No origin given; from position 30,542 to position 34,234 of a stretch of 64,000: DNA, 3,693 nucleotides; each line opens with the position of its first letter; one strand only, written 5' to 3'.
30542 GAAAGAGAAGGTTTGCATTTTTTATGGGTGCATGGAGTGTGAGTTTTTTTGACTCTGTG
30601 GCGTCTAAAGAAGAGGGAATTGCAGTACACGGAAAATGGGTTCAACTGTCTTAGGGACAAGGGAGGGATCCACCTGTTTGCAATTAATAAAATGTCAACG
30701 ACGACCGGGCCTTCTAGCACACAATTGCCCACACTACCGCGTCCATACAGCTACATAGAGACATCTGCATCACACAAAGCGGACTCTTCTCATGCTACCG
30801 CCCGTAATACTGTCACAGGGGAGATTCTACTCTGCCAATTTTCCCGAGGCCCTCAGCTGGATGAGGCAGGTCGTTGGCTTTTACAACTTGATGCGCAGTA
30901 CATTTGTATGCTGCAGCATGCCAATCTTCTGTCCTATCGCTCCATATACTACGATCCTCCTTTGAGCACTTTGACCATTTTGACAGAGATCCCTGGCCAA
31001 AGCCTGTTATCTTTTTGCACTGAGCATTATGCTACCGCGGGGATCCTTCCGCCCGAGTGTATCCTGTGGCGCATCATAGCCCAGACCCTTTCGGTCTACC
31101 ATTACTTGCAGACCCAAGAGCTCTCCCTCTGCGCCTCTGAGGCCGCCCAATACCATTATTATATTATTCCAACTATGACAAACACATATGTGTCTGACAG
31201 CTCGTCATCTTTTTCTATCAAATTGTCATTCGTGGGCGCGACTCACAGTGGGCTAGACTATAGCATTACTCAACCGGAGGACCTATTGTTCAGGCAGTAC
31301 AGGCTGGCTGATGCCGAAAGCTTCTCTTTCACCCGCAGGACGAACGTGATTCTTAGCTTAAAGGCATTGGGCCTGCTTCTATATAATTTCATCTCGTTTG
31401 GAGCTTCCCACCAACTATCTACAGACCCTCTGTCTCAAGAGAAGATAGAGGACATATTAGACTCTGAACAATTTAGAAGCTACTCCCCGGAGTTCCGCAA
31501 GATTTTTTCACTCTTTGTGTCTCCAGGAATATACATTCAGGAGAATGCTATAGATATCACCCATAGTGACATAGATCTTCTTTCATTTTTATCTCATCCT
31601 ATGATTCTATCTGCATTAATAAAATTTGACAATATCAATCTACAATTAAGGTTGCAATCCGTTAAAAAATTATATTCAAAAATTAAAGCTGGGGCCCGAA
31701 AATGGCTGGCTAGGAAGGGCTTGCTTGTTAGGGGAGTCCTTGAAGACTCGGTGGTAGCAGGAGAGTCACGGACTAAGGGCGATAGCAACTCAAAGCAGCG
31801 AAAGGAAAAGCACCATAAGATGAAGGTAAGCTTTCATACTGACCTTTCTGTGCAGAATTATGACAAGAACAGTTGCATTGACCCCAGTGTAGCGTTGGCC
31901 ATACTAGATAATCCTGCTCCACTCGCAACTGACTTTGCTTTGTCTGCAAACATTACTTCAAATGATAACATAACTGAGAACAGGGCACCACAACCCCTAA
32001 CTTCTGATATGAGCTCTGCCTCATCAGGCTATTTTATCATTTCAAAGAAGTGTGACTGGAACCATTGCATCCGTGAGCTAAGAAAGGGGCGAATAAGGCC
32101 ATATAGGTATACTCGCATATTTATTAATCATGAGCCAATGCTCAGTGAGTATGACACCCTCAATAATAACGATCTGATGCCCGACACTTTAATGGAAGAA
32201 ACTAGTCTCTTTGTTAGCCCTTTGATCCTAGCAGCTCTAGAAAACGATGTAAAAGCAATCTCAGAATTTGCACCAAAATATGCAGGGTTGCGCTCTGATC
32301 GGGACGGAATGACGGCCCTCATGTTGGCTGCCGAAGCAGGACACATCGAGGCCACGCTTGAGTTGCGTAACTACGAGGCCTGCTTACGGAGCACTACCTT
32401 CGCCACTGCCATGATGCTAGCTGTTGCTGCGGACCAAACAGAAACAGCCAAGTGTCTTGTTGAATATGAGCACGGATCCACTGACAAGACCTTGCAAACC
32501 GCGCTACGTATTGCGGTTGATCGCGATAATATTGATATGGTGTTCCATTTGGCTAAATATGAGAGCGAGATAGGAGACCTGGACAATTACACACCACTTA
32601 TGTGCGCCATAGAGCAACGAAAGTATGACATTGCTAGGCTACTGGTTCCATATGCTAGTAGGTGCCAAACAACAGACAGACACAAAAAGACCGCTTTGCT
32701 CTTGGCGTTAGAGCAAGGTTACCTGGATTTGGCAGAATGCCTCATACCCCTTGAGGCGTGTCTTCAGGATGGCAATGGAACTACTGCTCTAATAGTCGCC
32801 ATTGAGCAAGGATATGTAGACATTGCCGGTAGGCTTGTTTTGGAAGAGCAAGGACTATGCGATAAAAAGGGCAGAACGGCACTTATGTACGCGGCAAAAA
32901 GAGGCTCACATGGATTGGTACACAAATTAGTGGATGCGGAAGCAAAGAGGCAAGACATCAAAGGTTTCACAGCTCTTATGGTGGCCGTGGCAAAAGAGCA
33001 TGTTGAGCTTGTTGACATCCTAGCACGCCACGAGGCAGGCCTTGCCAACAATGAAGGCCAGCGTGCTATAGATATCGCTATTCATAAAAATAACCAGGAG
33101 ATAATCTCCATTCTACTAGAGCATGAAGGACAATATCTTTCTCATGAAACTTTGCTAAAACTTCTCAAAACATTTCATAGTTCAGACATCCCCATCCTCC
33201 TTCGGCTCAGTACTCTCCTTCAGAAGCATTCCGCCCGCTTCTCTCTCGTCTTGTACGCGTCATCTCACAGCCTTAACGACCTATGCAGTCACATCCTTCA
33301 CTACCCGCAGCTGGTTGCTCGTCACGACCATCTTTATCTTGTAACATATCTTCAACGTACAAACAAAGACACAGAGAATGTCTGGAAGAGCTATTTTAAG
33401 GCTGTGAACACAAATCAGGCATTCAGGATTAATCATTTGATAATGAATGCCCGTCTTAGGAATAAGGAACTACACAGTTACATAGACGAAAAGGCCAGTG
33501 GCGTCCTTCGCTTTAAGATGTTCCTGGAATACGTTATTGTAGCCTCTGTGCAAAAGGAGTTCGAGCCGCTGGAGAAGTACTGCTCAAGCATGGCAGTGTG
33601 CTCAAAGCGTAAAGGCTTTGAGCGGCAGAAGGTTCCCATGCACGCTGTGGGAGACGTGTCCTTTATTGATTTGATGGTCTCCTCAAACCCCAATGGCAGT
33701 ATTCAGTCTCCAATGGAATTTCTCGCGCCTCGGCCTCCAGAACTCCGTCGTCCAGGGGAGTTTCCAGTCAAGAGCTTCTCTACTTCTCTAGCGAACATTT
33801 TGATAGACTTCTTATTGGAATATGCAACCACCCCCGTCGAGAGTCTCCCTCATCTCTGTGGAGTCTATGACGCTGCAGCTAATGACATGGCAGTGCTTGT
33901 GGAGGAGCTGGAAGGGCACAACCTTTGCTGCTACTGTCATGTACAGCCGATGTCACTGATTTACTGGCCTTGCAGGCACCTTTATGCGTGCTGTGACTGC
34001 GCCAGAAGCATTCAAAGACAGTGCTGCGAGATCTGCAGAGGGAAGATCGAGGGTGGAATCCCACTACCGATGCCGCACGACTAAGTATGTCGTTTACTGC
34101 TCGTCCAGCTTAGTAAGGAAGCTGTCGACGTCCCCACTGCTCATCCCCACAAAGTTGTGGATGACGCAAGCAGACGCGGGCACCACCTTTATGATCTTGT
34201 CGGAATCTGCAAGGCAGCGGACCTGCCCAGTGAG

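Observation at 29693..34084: Head-to-head pair of NEK-like pseudokinases; the larger is a pseudokinase-ankyrin-RING fusion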

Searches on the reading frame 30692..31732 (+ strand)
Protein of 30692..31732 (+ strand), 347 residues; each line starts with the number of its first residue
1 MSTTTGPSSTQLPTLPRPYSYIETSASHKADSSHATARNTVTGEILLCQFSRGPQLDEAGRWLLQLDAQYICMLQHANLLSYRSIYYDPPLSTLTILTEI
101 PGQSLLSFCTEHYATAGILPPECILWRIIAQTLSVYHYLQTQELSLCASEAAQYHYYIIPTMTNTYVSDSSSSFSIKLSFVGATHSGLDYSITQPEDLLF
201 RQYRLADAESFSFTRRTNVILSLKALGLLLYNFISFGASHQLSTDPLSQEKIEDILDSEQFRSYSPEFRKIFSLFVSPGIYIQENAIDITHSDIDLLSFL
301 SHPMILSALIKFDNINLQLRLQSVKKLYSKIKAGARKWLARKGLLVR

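Call 11: search_solved_structures(query=A2, max_evalue=10, show_alignments=2)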
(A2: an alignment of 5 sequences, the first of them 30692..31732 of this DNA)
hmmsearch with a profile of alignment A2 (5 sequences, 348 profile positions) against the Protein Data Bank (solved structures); distinct sequences matched with E-value up to 10: 2.
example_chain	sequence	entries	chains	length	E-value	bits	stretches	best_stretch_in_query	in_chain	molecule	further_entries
4gzi_A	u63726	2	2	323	0.095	15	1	150-219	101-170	Glucan endo-1,3-beta-D-glucosidase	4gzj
3ur7_A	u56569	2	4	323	0.096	15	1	150-219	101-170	Glucan endo-1,3-beta-D-glucosidase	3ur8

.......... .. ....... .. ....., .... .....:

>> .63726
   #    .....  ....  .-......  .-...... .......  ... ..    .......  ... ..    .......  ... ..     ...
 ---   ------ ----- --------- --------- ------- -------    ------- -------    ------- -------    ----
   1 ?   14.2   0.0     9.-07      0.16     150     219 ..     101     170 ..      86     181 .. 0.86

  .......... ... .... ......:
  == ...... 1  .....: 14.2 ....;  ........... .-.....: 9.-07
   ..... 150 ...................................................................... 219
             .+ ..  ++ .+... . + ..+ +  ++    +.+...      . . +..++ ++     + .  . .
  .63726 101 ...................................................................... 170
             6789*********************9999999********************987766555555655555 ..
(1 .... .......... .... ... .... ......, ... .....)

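Call 24: predict_structure(alignment_id=A2)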
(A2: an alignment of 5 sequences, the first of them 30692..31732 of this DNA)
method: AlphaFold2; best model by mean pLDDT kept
length: 347 residues; sequences in the alignment: 5
mean_pLDDT: 34.1   pTM: 0.22
mean pLDDT of the five models: 34.1, 31.9, 31.7, 31.2, 31.0
residues with pLDDT >= 90: 0; 70-90: 0; 50-70: 17; < 50: 330
segments of 3 or more residues with pLDDT < 50: 1-23, 25-85, 97-252, 264-347
pLDDT, mean of each block of 10 residues (from residue 1): 28 36 48 42 38 42 38 31 48 48 38 37 39 33 24 23 23 23 21 23 25 22 34 29 32 48 46 35 24 31 33 31 41 42 39
secondary structure, 60 per line:
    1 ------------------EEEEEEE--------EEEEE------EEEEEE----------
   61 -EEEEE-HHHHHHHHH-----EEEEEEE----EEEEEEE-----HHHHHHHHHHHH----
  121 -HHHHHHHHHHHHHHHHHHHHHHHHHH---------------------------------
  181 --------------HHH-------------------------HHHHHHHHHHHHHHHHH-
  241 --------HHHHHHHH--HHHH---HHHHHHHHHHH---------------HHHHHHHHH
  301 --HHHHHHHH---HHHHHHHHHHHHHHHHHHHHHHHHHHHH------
elements in order: E19-25 E34-38 E45-50 E62-66 H68-76 E82-88 E93-99 H105-116 H122-147 H223-239 H249-256 H259-262 H266-276 H292-300 H303-310 H314-341

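Call 26: search_protein_representatives(alignment_id=A2)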
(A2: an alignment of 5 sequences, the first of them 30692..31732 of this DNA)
Query: 5 sequences, 348 profile positions. Proteins with E-value up to 0.001 (for the whole library): 2; up to 1e-10: 2; up to 1e-30: 1. The best 2 are listed.
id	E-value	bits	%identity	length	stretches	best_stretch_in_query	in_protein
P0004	7.4e-213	722.5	-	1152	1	1-348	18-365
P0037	3.9e-14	68.9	-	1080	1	37-277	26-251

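Call 37: find_homologous_proteins(query=A3, max_evalue=10)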
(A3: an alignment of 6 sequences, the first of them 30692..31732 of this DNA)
Query A3 (6 sequences): 8000 candidates shared short words with the query, none scored E <= 10.

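Call 46: predict_structure(alignment_id=A3)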
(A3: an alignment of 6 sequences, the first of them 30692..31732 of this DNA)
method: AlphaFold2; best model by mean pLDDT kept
length: 347 residues; sequences in the alignment: 6
mean_pLDDT: 44.9   pTM: 0.43
mean pLDDT of the five models: 44.9, 42.4, 37.7, 36.8, 35.8
residues with pLDDT >= 90: 0; 70-90: 32; 50-70: 80; < 50: 235
segments of 3 or more residues with pLDDT < 50: 1-11, 24-33, 43-116, 141-221, 240-242, 279-293, 310-336, 342-347
pLDDT, mean of each block of 10 residues (from residue 1): 40 55 46 52 48 35 39 35 33 30 39 51 68 57 33 25 34 31 26 26 27 29 64 58 55 73 85 67 31 57 63 34 37 47 45
secondary structure, 60 per line:
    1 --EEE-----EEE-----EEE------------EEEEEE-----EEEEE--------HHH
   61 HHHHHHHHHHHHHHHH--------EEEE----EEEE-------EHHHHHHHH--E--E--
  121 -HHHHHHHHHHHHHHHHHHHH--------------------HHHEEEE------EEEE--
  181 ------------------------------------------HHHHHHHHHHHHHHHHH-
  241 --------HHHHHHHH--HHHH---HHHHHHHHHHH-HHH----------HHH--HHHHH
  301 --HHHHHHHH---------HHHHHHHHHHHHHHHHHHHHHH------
elements in order: E3-5 E11-13 E19-21 E34-39 E45-49 H58-76 E85-88 E93-96 H105-112 H122-141 E165-168 E175-178 H223-239 H249-256 H259-262 H266-276 H296-300 H303-310 H320-341

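Call 48: fold_search(model_id=the predicted structure, library=pdb)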
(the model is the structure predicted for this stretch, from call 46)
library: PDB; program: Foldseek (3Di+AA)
matches with E <= 10: 333; with E <= 0.001: 0
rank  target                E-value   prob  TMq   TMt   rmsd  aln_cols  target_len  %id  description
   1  6sgd                  6.7e-03  1.00  0.34  0.43   8.5       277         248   16  Nek2 kinase covalently bound to 2-arylamino-6-ethynylpurine inhibitor 24 (released 2020-06-17)
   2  8bw9_C                1.1e-02  0.96  0.31  0.37  13.4       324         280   15  Cryo-EM structure of the RAF activating complex KSR-MEK-CNK-HYP (released 2024-02-21)
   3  3aln_B                1.5e-02  0.99  0.37  0.46   8.6       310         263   15  Crystal Structure of human non-phosphorylated MKK4 kinase domain complexed with AMP-PNP (released 2010-10-27)
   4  3aln_A                1.5e-02  0.97  0.34  0.41  10.8       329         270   17  Crystal Structure of human non-phosphorylated MKK4 kinase domain complexed with AMP-PNP (released 2010-10-27)
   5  2xkf                  1.5e-02  0.94  0.31  0.39  10.9       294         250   17  Structure of Nek2 bound to aminopyrazine compound 2 (released 2010-10-27)
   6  6sgi                  1.6e-02  0.97  0.32  0.40   8.9       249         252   18  Nek2 kinase bound to inhibitor 96 (released 2020-06-17)
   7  3vn9                  1.7e-02  0.95  0.33  0.39  13.7       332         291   14  Rifined Crystal structure of non-phosphorylated MAP2K6 in a putative auto-inhibition state (released 2012-02-29)
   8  2xke                  1.9e-02  0.98  0.33  0.43   9.5       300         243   16  Structure of Nek2 bound to Aminipyrazine Compound 5 (released 2010-11-03)
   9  5m55                  2.5e-02  0.98  0.34  0.46   8.9       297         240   17  Nek2 bound to arylaminopurine 71 (released 2016-11-02)
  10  5m51                  2.5e-02  0.96  0.34  0.42   9.5       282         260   17  Nek2 bound to arylaminopurine compound 8 (released 2016-11-09)
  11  7kac_A                2.6e-02  0.95  0.35  0.41  10.6       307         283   14  Crystal structure of HPK1 (MAP4K1) kinase in complex with 5-{[4-{[(1S)-2-HYDROXY-1-PHENYLETHYL]AMINO}-5-(1,3,4-OXADIAZ (released 2021-01-13)
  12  5we8_A                3.1e-02  0.90  0.33  0.40  10.2       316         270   11  Crystal structure of WNK1 in complex with N-{(3R)-1-[(4-chlorophenyl)methyl]pyrrolidin-3-yl}-2-(3-methoxyphenyl)-N-met (released 2017-08-16)
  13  5m57                  3.3e-02  0.95  0.36  0.44  10.6       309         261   17  Nek2 bound to arylaminopurine 6 (released 2016-11-23)
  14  6bab_B                3.3e-02  0.93  0.33  0.39  10.0       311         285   14  The structure of human CamKII with bound inhibitor (released 2017-11-29)
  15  5we8_B                3.3e-02  0.85  0.30  0.37  11.1       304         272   12  Crystal structure of WNK1 in complex with N-{(3R)-1-[(4-chlorophenyl)methyl]pyrrolidin-3-yl}-2-(3-methoxyphenyl)-N-met (released 2017-08-16)
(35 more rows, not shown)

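Call 68: search_protein_families(library=pfam, proteins=[window:30692-31732:+], max_evalue=10)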
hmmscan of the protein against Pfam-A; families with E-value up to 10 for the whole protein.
window:30692-31732:+ (347 aa): 1 family
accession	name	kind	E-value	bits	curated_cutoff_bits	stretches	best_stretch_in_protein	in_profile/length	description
PF07151.18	DUF1391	-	0.38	10.9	27.3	1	330-343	35-48/48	Protein of unknown function (DUF1391)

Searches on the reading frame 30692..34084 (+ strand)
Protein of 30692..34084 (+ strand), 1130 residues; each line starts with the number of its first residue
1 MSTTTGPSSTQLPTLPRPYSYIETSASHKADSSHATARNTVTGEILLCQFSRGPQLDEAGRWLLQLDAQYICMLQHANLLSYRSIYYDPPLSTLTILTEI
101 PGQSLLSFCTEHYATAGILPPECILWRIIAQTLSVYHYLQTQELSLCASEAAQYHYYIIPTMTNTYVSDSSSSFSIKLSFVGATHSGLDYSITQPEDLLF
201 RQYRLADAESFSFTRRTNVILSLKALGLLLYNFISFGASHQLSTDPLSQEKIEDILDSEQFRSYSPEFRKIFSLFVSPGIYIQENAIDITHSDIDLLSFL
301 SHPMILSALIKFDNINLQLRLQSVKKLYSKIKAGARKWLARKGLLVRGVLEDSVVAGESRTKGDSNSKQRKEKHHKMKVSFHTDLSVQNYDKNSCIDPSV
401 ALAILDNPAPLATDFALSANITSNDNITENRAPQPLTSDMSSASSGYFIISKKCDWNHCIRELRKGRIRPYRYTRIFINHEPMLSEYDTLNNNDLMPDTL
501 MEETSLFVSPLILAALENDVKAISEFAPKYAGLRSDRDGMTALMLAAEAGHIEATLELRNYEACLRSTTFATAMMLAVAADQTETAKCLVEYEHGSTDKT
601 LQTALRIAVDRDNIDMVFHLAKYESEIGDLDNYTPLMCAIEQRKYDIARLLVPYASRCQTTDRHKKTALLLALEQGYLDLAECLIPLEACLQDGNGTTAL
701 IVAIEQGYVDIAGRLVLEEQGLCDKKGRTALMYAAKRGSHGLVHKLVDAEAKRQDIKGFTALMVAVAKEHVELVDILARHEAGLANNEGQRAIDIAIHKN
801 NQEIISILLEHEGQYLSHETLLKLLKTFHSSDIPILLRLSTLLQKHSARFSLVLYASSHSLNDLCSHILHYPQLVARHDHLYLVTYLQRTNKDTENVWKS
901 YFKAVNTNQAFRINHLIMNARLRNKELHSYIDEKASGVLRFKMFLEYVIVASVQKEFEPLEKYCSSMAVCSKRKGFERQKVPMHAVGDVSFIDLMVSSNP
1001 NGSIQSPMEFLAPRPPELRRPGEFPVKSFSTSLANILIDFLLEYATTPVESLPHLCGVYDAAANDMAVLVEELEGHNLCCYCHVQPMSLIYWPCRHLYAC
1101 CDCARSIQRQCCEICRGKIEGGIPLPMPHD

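Call 3: search_protein_families(library=pfam, proteins=[window:30692-34084:+], max_evalue=1)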
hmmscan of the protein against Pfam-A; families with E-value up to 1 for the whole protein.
window:30692-34084:+ (1130 aa): 7 families
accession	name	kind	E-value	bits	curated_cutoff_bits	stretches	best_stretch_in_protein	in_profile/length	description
PF12796.13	Ank_2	-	4.2e-51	171.9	27.3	6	731-813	1-83/90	Ankyrin repeats (3 copies)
PF00023.36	Ank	-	9.4e-23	79.5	21.1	4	727-748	2-23/33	Ankyrin repeat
PF13857.12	Ank_5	-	2e-19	69.9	27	5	749-796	7-56/56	Ankyrin repeats (many copies)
PF13606.12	Ank_3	-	7.1e-18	63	22.3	1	631-653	1-23/30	Ankyrin repeat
PF13637.12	Ank_4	-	5.1e-17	62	22.7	3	731-777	1-49/50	Ankyrin repeats (many copies)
PF23745.1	ANK_LRRK2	-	3.4e-08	33.8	27.5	2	638-747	4-113/130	LRRK2 ANK repeat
PF13920.12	zf-C3HC4_3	-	2.4e-07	30.9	27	1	1077-1120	3-47/49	Zinc finger, C3HC4 type (RING finger)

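Call 5: find_homologous_proteins(query=window:30692-34084:+)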
Query window:30692-34084:+ (1130 aa): 7 proteins with E <= 0.001 among 8000 candidates.
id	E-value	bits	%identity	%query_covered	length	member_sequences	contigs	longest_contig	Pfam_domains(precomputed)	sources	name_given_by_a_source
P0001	0.0e+0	2575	100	100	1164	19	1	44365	PF13606.13,PF13857.13,PF13920.13,PF23745.2,PF12796.14,PF00023.37,PF13637.13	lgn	-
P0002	0.0e+0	2187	85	100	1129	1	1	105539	PF13606.13,PF13857.13,PF13920.13,PF23745.2,PF12796.14,PF00023.37,PF13637.13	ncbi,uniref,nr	ncbi:Protein 21.1, putative [Giardia lamblia P15]|uniref:Protein 21.1, putative n=1 Tax=Giardia inte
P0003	0.0e+0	1875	73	100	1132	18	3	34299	PF13606.13,PF13857.13,PF13920.13,PF23745.2,PF12796.14,PF00023.37,PF13637.13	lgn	-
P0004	0.0e+0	1836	71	100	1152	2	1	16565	PF13606.13,PF13857.13,PF13920.13,PF23745.2,PF12796.14,PF00023.37,PF13637.13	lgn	-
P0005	0.0e+0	1680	67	100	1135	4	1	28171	PF13606.13,PF13857.13,PF13920.13,PF12796.14,PF00023.37,PF13637.13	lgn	-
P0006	2.9e-6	43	25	22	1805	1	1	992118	PF13606.13,PF13857.13,PF23745.2,PF12796.14,PF01048.27,PF00023.37,PF13637.13,PF24521.3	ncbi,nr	ncbi:Ankyrin repeat-containing protein 26 [Elsinoe fawcettii]|nr:Ankyrin repeat-containing protein 2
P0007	7.4e-6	42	26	14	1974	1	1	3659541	PF25521.2,PF13606.13,PF13857.13,PF24883.3,PF12796.14,PF00023.37,PF13432.13,PF13637.13,PF25520.2,PF24521.3,PF14084.12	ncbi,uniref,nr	ncbi:protein TANC2-like [Ylistrum balloti]|uniref:protein TANC2-like n=1 Tax=Ylistrum balloti TaxID=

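Call 55: find_encoding_contigs(protein=P0003, flank=3000, max_places=1)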
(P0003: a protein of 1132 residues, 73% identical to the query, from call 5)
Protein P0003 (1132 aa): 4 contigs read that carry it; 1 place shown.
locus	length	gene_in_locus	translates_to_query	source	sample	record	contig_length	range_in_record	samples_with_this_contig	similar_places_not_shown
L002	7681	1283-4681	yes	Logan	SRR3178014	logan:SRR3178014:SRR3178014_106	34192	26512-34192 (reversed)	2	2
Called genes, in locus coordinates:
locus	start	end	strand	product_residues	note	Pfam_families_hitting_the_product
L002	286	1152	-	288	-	PF00069:Pkinase, PF07714:PK_Tyr_Ser-Thr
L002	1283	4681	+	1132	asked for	PF00023:Ank (faint), PF12796:Ank_2 (weak), PF13606:Ank_3 (faint), PF13637:Ank_4 (faint), PF13857:Ank_5 (faint), PF23745:ANK_LRRK2 (faint), PF12796:Ank_2, PF13920:zf-C3HC4_3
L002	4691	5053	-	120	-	PF01248:Ribosomal_L7Ae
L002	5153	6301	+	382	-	-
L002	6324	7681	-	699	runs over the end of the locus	-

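Call 56: find_encoding_contigs(protein=P0005, flank=3000, max_places=1)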
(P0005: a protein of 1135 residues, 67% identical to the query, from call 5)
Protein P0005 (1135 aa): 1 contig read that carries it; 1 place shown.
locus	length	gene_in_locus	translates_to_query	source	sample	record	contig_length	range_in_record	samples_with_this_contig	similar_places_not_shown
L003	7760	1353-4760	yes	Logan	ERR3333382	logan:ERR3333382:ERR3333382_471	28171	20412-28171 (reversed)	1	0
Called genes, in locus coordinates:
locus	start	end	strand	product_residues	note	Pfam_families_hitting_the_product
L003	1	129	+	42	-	?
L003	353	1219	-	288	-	PF00069:Pkinase, PF07714:PK_Tyr_Ser-Thr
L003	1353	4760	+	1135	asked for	PF12796:Ank_2 (weak), PF00023:Ank (faint), PF13606:Ank_3 (faint), PF13637:Ank_4 (faint), PF13857:Ank_5 (faint), PF12796:Ank_2, PF13920:zf-C3HC4_3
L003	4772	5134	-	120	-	PF01248:Ribosomal_L7Ae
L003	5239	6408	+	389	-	-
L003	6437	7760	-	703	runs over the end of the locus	-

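Call 57: find_encoding_contigs(protein=P0002, flank=3000, max_places=1)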
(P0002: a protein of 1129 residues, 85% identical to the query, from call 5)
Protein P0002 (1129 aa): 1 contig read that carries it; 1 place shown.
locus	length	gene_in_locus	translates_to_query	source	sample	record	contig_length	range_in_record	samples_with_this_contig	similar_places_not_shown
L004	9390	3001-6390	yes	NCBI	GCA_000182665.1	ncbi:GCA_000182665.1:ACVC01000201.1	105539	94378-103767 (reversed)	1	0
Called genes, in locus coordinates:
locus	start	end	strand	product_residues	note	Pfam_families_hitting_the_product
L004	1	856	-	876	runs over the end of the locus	?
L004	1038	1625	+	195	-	PF07985:SRR1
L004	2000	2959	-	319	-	PF00069:Pkinase, PF07714:PK_Tyr_Ser-Thr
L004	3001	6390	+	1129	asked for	PF00023:Ank (faint), PF13606:Ank_3 (faint), PF13637:Ank_4 (faint), PF12796:Ank_2 (weak), PF13857:Ank_5 (faint), PF23745:ANK_LRRK2 (faint), PF12796:Ank_2, PF13920:zf-C3HC4_3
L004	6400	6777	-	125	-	PF01248:Ribosomal_L7Ae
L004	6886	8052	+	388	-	-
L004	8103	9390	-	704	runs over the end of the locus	-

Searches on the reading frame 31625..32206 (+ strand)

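Call 68: search_protein_families(library=pfam, proteins=[window:31625-32206:+], max_evalue=10)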
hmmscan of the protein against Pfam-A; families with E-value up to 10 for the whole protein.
window:31625-32206:+ (194 aa): 1 family
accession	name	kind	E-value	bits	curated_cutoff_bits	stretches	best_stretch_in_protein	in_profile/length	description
PF07151.18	DUF1391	-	0.13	12.3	27.3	1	19-32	35-48/48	Protein of unknown function (DUF1391)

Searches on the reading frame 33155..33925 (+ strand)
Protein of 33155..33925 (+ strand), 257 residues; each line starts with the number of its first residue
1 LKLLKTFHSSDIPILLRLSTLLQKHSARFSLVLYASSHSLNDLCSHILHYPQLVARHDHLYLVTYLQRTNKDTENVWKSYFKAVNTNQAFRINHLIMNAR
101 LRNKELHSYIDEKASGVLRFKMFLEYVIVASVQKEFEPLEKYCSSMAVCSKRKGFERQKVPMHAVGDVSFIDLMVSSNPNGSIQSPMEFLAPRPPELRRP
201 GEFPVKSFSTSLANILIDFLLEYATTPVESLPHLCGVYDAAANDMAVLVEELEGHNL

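Call 68: search_protein_families(library=pfam, proteins=[window:33155-33925:+], max_evalue=10)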
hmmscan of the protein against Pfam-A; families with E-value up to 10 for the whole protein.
window:33155-33925:+ (257 aa): 1 family
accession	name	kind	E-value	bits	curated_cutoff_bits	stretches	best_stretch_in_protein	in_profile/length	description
PF06793.17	UPF0262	-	0.15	12.5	25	1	59-100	74-115/153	Uncharacterised protein family (UPF0262)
